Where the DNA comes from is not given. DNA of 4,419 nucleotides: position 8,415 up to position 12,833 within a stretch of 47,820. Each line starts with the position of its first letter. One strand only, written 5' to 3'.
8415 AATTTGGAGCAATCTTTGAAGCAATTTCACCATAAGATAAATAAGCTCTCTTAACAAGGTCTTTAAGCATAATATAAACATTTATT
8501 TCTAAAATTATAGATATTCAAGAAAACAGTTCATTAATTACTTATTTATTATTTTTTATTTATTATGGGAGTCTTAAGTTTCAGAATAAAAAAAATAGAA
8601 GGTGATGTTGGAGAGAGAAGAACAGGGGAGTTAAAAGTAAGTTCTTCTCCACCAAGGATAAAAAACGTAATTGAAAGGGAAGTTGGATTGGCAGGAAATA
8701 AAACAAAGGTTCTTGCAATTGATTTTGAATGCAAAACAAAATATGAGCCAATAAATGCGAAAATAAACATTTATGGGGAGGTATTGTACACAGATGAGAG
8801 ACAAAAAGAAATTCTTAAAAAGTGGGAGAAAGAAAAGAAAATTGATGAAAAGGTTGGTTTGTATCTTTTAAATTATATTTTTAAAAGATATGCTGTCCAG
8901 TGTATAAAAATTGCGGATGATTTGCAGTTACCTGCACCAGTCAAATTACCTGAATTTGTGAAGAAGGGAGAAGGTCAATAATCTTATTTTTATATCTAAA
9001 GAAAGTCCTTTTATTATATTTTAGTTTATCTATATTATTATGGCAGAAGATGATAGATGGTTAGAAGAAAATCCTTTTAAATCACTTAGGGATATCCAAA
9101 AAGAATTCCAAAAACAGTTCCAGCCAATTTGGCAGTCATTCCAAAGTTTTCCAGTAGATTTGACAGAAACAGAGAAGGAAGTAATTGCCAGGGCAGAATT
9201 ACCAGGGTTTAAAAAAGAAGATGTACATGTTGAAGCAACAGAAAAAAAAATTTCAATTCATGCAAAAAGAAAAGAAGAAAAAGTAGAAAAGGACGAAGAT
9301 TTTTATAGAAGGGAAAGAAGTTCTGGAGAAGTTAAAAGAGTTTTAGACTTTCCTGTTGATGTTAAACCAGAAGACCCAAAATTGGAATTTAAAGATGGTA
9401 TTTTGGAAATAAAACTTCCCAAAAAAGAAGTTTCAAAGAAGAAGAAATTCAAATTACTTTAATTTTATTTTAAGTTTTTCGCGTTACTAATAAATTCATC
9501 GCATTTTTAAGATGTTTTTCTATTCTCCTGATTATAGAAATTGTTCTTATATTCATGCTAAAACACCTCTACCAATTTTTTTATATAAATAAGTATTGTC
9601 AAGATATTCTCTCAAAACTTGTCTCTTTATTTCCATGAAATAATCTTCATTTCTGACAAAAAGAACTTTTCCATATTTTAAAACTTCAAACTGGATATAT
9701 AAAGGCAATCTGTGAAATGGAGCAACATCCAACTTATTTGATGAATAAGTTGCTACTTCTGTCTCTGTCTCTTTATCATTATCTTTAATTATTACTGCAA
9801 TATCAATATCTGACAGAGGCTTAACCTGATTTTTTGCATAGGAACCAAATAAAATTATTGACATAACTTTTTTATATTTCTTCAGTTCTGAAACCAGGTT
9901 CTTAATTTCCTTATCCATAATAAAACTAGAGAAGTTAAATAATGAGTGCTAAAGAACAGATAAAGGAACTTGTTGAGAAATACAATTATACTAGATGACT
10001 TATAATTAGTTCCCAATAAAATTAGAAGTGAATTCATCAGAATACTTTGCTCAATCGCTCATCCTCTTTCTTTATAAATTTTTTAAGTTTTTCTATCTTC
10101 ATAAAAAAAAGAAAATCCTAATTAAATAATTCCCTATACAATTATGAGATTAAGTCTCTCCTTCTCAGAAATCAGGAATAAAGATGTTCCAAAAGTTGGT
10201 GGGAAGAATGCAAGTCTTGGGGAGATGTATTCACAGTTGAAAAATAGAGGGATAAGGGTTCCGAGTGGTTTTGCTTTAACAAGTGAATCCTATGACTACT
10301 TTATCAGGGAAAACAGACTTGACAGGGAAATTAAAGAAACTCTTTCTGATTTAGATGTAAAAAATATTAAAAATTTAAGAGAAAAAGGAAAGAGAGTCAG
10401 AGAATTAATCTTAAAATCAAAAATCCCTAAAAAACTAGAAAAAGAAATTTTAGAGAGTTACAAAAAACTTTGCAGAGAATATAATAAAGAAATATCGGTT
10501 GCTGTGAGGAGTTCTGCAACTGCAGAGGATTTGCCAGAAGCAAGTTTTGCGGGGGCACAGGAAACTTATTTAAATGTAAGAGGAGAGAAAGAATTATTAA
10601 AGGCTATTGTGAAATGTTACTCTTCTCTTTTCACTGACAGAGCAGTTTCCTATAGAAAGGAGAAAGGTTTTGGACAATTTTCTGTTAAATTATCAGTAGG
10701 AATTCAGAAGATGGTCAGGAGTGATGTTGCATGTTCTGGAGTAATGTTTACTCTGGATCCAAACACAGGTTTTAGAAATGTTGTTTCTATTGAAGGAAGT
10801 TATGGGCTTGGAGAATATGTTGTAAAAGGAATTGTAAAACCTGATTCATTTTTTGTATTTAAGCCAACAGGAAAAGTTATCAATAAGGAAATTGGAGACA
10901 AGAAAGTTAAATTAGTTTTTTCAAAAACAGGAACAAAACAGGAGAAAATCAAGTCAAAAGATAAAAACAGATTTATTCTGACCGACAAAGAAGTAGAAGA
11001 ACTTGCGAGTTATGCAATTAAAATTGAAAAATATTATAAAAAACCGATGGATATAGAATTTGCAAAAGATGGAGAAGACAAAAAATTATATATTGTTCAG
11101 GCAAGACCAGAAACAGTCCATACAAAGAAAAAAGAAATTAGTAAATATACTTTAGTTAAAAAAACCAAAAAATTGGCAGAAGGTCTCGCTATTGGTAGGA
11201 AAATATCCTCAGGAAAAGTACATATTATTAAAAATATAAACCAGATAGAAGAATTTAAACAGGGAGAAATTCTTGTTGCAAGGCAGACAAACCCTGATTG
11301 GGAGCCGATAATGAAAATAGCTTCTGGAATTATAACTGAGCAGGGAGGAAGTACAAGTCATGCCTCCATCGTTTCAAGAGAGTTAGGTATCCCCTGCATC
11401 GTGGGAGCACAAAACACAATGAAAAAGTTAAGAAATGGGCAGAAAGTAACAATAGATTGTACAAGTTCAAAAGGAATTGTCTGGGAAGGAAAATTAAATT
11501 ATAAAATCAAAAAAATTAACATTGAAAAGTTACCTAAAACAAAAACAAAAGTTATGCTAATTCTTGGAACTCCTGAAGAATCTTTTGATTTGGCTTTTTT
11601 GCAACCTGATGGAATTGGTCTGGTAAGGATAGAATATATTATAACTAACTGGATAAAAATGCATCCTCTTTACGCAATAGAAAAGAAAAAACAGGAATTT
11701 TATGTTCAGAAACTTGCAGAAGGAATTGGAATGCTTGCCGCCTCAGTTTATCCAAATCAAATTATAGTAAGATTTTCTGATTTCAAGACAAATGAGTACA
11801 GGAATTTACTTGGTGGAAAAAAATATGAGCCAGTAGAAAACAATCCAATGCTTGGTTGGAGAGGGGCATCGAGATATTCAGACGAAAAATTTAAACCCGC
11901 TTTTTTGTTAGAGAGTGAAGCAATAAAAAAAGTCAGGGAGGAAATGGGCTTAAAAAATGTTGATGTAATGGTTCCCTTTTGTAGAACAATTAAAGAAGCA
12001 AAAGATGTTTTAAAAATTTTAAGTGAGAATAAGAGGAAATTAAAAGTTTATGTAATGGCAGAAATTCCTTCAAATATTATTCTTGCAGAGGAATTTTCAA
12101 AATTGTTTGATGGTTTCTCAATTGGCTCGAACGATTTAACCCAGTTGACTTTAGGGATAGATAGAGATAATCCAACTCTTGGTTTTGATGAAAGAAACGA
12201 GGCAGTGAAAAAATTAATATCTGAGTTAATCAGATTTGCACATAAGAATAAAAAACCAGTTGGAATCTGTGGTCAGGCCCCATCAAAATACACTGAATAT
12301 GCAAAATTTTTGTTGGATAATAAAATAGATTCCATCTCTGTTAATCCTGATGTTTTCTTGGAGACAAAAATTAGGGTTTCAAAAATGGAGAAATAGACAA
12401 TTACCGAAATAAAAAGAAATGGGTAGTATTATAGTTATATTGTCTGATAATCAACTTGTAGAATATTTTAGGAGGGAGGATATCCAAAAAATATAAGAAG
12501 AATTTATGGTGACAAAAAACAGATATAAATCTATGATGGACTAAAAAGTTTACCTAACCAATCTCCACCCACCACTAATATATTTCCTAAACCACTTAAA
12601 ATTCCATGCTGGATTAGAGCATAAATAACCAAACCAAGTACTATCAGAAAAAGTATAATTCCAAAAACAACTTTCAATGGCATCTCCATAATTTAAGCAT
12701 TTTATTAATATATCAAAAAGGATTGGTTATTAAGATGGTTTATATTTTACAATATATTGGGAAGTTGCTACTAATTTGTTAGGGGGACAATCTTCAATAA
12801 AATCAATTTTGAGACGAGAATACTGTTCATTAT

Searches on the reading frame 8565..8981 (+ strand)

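Call 7: search_protein_families(library=pfam, proteins=[window:8565-8981:+], max_evalue=0.001)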
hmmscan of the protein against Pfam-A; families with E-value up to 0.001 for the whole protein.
window:8565-8981:+ (138 aa): 0 families

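Call 50: search_protein_families(library=ncbifam, proteins=[window:8565-8981:+], max_evalue=0.1)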
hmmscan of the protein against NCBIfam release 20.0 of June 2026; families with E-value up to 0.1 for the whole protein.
window:8565-8981:+ (138 aa): 1 family
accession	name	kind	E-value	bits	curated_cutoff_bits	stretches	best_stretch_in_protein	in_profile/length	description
NF007421.0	PRK09961.1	equivalog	0.012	14.5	412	1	42-109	115-181/345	aminopeptidase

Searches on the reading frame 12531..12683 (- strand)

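Call 46: search_protein_families(library=pfam, proteins=[window:12531-12683:-], max_evalue=1)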
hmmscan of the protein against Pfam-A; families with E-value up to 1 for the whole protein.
window:12531-12683:- (50 aa): 1 family
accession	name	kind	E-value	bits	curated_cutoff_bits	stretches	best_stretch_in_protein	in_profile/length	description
PF22852.1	SoxE_N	-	0.075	13.3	27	1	3-30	8-35/48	Sulfocyanin, N-terminal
